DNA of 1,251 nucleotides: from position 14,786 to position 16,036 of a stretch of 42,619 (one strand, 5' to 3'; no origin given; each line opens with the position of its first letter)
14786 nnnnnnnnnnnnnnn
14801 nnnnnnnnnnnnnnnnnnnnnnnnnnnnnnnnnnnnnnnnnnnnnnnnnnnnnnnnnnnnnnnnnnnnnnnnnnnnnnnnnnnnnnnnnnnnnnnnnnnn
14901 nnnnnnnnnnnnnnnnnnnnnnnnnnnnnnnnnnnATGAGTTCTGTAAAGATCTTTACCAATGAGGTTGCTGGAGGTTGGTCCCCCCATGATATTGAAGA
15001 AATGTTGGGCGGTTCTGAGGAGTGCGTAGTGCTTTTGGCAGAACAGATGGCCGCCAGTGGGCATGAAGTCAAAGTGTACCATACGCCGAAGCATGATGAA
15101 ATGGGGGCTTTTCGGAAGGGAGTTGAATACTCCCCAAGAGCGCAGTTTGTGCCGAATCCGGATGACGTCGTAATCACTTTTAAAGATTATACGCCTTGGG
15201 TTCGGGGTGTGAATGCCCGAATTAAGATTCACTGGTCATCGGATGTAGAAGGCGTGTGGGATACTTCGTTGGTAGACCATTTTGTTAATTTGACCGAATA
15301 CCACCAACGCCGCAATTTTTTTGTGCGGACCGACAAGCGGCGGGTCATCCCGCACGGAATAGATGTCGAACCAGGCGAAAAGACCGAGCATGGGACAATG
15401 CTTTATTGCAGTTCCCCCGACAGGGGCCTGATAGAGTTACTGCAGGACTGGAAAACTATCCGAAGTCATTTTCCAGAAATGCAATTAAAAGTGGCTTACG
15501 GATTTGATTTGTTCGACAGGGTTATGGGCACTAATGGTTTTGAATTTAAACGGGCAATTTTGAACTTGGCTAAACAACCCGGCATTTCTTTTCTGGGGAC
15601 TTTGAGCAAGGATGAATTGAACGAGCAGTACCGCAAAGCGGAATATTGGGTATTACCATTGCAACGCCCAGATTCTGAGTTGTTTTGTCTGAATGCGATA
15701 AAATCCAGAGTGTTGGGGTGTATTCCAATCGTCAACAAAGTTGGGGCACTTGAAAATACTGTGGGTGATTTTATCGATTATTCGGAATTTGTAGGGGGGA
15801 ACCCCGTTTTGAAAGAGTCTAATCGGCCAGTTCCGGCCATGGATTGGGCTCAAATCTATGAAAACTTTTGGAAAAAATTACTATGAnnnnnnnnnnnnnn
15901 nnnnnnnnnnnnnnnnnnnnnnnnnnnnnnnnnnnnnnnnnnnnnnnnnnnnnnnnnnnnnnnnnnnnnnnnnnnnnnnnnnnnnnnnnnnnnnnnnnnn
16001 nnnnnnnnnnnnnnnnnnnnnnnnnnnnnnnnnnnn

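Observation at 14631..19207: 4.6-kb glycosylation island and M15 peptidase inserted between the capsid and connector genes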

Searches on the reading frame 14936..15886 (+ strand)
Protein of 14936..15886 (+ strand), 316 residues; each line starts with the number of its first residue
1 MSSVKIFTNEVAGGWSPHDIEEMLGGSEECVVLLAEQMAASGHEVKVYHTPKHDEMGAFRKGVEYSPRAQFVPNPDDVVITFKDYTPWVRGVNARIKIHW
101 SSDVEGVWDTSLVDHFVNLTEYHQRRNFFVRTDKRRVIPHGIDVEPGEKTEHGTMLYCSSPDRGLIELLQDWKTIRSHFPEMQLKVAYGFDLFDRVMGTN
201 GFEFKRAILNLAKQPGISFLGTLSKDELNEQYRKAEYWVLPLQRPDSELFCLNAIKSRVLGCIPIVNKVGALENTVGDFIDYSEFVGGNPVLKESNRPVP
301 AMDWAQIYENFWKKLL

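Call 5: search_protein_families(library=pfam, proteins=[window:14936-15886:+], max_evalue=0.01)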
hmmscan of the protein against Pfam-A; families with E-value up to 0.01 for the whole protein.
window:14936-15886:+ (316 aa): 2 families
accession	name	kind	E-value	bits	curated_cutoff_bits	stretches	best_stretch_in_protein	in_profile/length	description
PF13439.12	Glyco_transf_4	-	8.6e-06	26.3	28.5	1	25-73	2-49/170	Glycosyltransferase Family 4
PF00534.26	Glycos_transf_1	-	5.2e-05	23.3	26.4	1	163-279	28-134/172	Glycosyl transferases group 1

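Call 6: search_protein_families(library=phrogs, proteins=[window:14936-15886:+], max_evalue=0.001)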
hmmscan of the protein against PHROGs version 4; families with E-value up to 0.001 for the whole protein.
window:14936-15886:+ (316 aa): 1 family
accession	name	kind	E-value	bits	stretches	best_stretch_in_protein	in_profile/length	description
phrog_2170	-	moron, auxiliary metabolic gene and host takeover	1.2e-07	32.1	1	29-279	58-296/374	glycosyltransferase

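Call 47: find_homologous_proteins(query=window:14936-15886:+)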
Query window:14936-15886:+ (316 aa): 153 proteins with E <= 0.001 among 821 candidates; the best 120 are listed.
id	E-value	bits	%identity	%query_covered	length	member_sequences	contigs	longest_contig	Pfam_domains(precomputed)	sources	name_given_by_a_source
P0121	1.2e-218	743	100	100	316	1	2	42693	PF13439.13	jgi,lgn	-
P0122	1.7e-140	486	66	99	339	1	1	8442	PF13439.13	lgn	-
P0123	3.4e-110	386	52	99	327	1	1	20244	-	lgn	-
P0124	3.8e-105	370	52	99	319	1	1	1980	-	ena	-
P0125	4.9e-105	369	52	99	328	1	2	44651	-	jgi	jgi:hypothetical protein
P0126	2.8e-103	363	52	99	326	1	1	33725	PF13439.13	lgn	-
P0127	2.9e-101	357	51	99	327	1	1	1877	-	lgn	-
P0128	9.0e-101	355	50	99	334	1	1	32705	-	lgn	-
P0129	2.5e-98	347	50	99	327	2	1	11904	PF00534.27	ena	-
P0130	3.1e-97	344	48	99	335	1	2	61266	PF00534.27,PF13439.13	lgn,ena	-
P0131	2.1e-96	341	48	100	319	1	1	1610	-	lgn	-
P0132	8.7e-94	332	47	99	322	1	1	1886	PF00534.27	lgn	-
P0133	2.2e-91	324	48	100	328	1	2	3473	-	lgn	-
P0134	5.6e-91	323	47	99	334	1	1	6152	-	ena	-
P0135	7.8e-91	323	47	99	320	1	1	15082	PF00534.27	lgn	-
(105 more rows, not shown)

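Call 63: predict_structure(alignment_id=A3)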
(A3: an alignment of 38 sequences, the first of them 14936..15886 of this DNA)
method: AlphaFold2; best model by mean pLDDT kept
length: 316 residues; sequences in the alignment: 38
mean_pLDDT: 94.1   pTM: 0.90
mean pLDDT of the five models: 94.1, 93.9, 93.4, 93.1, 92.8
residues with pLDDT >= 90: 265; 70-90: 48; 50-70: 3; < 50: 0
segments of 3 or more residues with pLDDT < 50: none
pLDDT, mean of each block of 10 residues (from residue 1): 93 93 88 98 98 90 97 97 96 97 95 97 95 97 85 95 94 98 96 89 94 98 93 96 82 92 95 94 98 90 96 97
secondary structure, 60 per line:
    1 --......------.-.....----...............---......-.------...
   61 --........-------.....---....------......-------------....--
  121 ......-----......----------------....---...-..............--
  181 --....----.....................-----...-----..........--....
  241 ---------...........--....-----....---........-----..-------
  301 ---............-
elements in order: E3-8 H17-21 H26-40 E44-49 E58-60 E63-67 E78-82 H86-89 E96-101 E115-118 H121-126 E135-137 E154-157 H165-178 E183-186 H191-211 E217-219 H225-234 E237-240 H250-260 E263-266 H272-275 E279-281 H282-286 H304-315
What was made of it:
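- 14936..15886 (+): Stand-alone GT4-type GT-B glycosyltransferase (316 aa). An accessory paralogue of the fusion's N-terminal domain, proposed to add one further sugar. AF2 pLDDT 94.1 (call 63).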

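Call 76: fold_search(model_id=the predicted structure, library=pdb)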
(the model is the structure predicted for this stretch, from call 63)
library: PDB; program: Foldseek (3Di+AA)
matches with E <= 10: 1291; with E <= 0.001: 192
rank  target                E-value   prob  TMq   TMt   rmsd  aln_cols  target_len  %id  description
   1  3l01_A                5.3e-11  1.00  0.58  0.44  10.5       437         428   15  Crystal structure of monomeric glycogen synthase from Pyrococcus abyssi (released 2010-12-29)
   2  6kih_B                8.6e-10  1.00  0.66  0.53   9.7       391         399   17  Sucrose-phosphate synthase (tll1590) from Thermosynechococcus elongatus (released 2020-05-27)
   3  6kih_A                1.4e-09  1.00  0.64  0.52  10.2       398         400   16  Sucrose-phosphate synthase (tll1590) from Thermosynechococcus elongatus (released 2020-05-27)
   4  2gej                  2.2e-09  1.00  0.59  0.53   9.9       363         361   15  Crystal Structure of phosphatidylinositol mannosyltransferase (PimA) from Mycobacterium smegmatis in complex with GDP-Ma (released 2007-04-03)
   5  3c48_A                2.3e-09  1.00  0.36  0.29  14.3       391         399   14  Structure of the retaining glycosyltransferase MshA: The first step in mycothiol biosynthesis. Organism: Corynebacteri (released 2008-03-25)
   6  7qsg_A                4.2e-09  1.00  0.60  0.50  10.6       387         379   14  Methylmannose polysaccharide mannosyltransferase from M. hassiacum (released 2023-01-25)
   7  3mbo_C                5.6e-09  1.00  0.61  0.53   6.3       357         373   13  Crystal Structure of the Glycosyltransferase BaBshA bound with UDP and L-malate (released 2010-09-29)
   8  3mbo_A                8.6e-09  1.00  0.58  0.51   9.2       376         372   12  Crystal Structure of the Glycosyltransferase BaBshA bound with UDP and L-malate (released 2010-09-29)
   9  3c4q_A                1.3e-08  1.00  0.61  0.50   5.1       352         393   15  Structure of the retaining glycosyltransferase MshA : The first step in mycothiol biosynthesis. Organism : Corynebacte (released 2008-04-01)
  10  8x3q_A                2.4e-08  1.00  0.63  0.59   7.8       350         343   16  tll1591 with alpha-glucan 4sugar (released 2024-10-16)
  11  3c48_B                2.9e-08  1.00  0.36  0.29  11.5       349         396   14  Structure of the retaining glycosyltransferase MshA: The first step in mycothiol biosynthesis. Organism: Corynebacteri (released 2008-03-25)
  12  2iv3_B                3.2e-08  1.00  0.56  0.54   6.7       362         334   14  Crystal structure of AviGT4, a glycosyltransferase involved in Avilamycin A biosynthesis (released 2006-10-11)
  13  9v0w_B                4.0e-08  1.00  0.58  0.52   5.9       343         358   17  UDP-Glc:tetrahydrobiopterin glucosyltransferase from Pseudanabaena sp. Chao 1811 (released 2025-11-26)
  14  3c4q_B                4.2e-08  1.00  0.67  0.55   6.6       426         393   13  Structure of the retaining glycosyltransferase MshA : The first step in mycothiol biosynthesis. Organism : Corynebacte (released 2008-04-01)
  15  8x3q_D                4.2e-08  1.00  0.61  0.57   8.2       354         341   17  tll1591 with alpha-glucan 4sugar (released 2024-10-16)
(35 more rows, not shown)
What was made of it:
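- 14936..15886 (+): Foldseek matches glycogen synthase, sucrose-phosphate synthase, PimA, MshA and ManT at 1e-9 to 5e-11 (call 76).
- On GT4-type GT-B glycosyltransferases: The stand-alone GT-B is just below cut-off by sequence, but its model (pLDDT 94) matches GT4 structures at 1e-9 to 5e-11 (calls 63, 76).
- Checked: Stand-alone GT-B: below Pfam cut-offs by sequence (26.3 vs 28.5 bits), but its AF2 model (pLDDT 94) is a GT4-type GT-B (calls 63, 76).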

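Call 79: search_protein_families(library=ncbifam, proteins=[window:14936-15886:+], max_evalue=0.01)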
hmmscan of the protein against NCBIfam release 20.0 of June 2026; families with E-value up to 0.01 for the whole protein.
window:14936-15886:+ (316 aa): 2 families
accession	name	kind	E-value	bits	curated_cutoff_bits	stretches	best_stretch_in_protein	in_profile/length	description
TIGR04047.1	MSMEG_0565_glyc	hypoth_equivalog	9.3e-07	28.2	259.85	1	163-257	206-299/373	MSMEG_0565 family glycosyltransferase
NF012028.0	PRK15484.1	subfamily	8.1e-06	25.2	618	1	156-278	197-318/380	lipopolysaccharide N-acetylglucosaminyltransferase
